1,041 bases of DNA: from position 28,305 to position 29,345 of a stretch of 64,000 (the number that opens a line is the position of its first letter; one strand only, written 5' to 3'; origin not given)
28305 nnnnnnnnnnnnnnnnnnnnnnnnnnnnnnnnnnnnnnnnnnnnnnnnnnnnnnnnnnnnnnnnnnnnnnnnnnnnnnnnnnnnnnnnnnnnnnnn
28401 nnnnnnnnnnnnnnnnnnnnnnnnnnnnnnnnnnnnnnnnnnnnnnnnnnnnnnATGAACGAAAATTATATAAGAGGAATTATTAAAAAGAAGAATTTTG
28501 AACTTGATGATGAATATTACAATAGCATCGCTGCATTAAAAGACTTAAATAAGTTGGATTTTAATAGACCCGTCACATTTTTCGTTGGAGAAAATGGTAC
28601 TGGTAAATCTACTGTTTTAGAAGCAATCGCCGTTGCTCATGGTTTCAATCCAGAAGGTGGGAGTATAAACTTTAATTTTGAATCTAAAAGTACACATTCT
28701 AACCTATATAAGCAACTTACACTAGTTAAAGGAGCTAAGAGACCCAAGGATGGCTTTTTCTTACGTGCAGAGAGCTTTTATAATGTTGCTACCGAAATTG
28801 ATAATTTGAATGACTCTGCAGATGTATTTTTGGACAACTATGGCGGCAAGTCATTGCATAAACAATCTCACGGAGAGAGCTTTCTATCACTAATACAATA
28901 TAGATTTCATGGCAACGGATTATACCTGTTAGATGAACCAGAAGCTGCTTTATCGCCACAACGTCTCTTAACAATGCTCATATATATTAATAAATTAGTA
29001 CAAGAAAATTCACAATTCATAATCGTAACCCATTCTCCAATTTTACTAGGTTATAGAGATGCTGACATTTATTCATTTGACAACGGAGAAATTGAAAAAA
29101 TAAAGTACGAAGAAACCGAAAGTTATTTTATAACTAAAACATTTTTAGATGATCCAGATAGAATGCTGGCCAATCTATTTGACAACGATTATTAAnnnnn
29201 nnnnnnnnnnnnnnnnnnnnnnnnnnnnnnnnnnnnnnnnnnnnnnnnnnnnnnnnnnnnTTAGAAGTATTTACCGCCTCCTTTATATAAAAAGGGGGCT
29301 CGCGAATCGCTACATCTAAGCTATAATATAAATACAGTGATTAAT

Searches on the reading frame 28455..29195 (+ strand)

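Call 3: search_protein_families(library=pfam, proteins=[window:28455-29195:+], max_evalue=0.1)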
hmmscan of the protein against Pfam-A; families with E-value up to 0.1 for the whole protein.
window:28455-29195:+ (246 aa): 13 families
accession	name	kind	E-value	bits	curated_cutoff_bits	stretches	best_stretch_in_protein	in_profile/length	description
PF13304.12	AAA_21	-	6.9e-14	53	27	2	144-198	248-303/304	AAA domain, putative AbiEii toxin, Type IV TA system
PF13175.12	AAA_15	-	2.1e-12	47.8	32.1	2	154-197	329-373/374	AAA ATPase domain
PF02463.25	SMC_N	-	1.4e-10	41.4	40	2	33-59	19-45/220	RecF/RecN/SMC N terminal domain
PF13476.12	AAA_23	-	5e-10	40.8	27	1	27-74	9-55/201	AAA domain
PF00005.33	ABC_tran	-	1.3e-06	29.5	25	1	40-162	13-135/137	ABC transporter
PF13555.12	AAA_29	-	9.3e-05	22.6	27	1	33-74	16-55/61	P-loop containing region of AAA domain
PF13401.12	AAA_22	-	0.0049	17.6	27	1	37-174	4-103/130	AAA domain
PF12775.13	AAA_7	-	0.012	15.6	25.8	1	40-99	35-92/181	P-loop containing dynein motor region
PF11398.14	DUF2813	-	0.026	14.3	21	0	40-67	24-49/372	Protein of unknown function (DUF2813)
PF09848.15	SLFN-g3_helicase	-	0.06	13.1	24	1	40-113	3-74/354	Schlafen group 3, DNA/RNA helicase domain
PF00350.29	Dynamin_N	-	0.062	13.8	27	0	43-61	3-21/168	Dynamin family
PF25199.1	nSTAND_NTPase5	-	0.063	13.5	34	1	37-90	40-92/145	Novel STAND NTPase 5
PF13514.12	AAA_27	-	0.077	13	22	0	33-64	18-53/206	AAA domain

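Call 60: search_protein_families(library=ncbifam, proteins=[window:28455-29195:+], max_evalue=0.001)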
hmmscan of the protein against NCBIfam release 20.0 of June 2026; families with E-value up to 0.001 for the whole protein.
window:28455-29195:+ (246 aa): 47 families (the best 25 are shown)
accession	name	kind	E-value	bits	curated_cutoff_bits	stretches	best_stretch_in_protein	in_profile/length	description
NF041760.1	PtuA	equivalog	4.7e-13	48.9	500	2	10-59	45-93/524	retron Ec78 anti-phage system effector ATPase PtuA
NF000355.4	ribo_prot_ABC_F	equivalog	2.4e-09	36.6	380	1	43-216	33-195/499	ribosomal protection-like ABC-F family protein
TIGR03608.1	L_ocin_972_ABC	subfamily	7.8e-08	32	254.85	0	126-198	124-197/206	putative bacteriocin export ABC transporter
TIGR01166.1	cbiO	subfamily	8.1e-08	32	211.8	1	22-194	2-186/190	cobalt ABC transporter, ATP-binding protein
NF040873.1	AztA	equivalog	8.5e-08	32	220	1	22-71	2-49/191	zinc ABC transporter ATP-binding protein AztA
NF010062.0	PRK13540.1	equivalog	1.2e-07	31.6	274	1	36-206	22-198/200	cytochrome c biogenesis protein CcmA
TIGR00972.1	3a0107s01c2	equivalog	2e-07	30.7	343.2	0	19-59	8-48/248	phosphate ABC transporter ATP-binding protein PstB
NF010159.0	PRK13638.1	equivalog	2.6e-07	30.3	489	0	157-213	158-214/271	energy-coupling factor ABC transporter ATP-binding protein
NF047739.1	antiphage_MADS3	equivalog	2.9e-07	30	420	1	144-201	327-382/427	methylation-associated defense system AAA family ATPase MAD3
NF010170.0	PRK13651.1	equivalog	3.3e-07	29.5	432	1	157-235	187-263/308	cobalt transporter ATP-binding subunit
TIGR01277.1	thiQ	equivalog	4.3e-07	29.7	245.05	0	152-213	145-207/213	thiamine ABC transporter ATP-binding protein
TIGR04435.1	restrict_AAA_1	hypoth_equivalog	4.6e-07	28.9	300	0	39-59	39-58/568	restriction system-associated AAA family ATPase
TIGR00611.2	recf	equivalog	6.7e-07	28.8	172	1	33-61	16-44/339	DNA replication/repair protein RecF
TIGR04521.1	ECF_ATPase_2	equivalog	1e-06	28.1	330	0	158-214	167-224/279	energy-coupling factor transporter ATPase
NF008428.0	PRK11264.1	equivalog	1.1e-06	28.1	406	0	157-194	166-203/250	L-cystine ABC transporter ATP-binding protein TcyN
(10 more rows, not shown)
